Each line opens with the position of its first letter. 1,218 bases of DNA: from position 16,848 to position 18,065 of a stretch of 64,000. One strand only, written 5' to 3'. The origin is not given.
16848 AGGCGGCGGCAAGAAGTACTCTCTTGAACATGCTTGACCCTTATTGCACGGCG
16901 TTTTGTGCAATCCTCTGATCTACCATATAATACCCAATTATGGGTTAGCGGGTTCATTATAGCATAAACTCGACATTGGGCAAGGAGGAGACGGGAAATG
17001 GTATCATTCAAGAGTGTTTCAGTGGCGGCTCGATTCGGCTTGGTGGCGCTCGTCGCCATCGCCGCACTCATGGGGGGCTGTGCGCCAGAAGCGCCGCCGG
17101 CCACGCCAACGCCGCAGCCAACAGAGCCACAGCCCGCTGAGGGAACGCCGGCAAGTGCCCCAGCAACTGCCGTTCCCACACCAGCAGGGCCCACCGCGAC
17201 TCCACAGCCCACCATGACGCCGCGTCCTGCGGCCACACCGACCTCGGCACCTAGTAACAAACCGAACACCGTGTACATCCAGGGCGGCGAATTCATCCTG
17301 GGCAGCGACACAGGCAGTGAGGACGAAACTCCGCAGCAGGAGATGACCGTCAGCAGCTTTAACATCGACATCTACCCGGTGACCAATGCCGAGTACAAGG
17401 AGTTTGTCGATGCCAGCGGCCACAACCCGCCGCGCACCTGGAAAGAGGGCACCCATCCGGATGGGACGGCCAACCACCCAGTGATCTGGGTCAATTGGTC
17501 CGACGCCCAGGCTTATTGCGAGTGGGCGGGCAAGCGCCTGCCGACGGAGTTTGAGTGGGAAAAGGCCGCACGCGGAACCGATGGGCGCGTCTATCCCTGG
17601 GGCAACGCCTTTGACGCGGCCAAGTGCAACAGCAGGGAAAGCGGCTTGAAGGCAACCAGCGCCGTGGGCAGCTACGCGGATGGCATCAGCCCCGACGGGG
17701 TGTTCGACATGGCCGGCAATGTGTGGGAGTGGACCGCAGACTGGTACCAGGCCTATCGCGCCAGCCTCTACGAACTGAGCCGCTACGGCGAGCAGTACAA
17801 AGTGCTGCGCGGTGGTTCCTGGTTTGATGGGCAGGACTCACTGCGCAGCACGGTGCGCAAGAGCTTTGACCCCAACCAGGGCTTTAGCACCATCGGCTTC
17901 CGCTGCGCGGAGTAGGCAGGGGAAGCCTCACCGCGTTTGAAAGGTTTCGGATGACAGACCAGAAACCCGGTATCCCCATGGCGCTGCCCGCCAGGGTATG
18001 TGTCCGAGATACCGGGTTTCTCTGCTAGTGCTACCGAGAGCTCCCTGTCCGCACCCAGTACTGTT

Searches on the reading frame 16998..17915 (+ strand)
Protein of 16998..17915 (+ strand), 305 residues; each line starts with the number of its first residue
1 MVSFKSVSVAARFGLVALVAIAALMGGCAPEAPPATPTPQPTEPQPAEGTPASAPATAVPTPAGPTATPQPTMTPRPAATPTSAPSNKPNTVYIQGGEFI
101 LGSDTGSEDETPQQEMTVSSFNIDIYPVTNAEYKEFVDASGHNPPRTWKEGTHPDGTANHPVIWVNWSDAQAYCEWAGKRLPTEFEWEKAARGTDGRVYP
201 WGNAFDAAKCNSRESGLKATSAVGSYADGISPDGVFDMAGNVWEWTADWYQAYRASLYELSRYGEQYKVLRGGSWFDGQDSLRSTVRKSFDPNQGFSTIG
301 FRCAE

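Call 35: search_protein_families(library=pfam, proteins=[window:16998-17915:+], max_evalue=0.00001)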
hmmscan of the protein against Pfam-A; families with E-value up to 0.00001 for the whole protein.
window:16998-17915:+ (305 aa): 1 family
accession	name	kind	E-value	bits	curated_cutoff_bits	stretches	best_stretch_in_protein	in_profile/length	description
PF03781.23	FGE-sulfatase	-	5.2e-61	207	23.3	1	88-304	2-254/255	Sulfatase-modifying factor enzyme 1-like domain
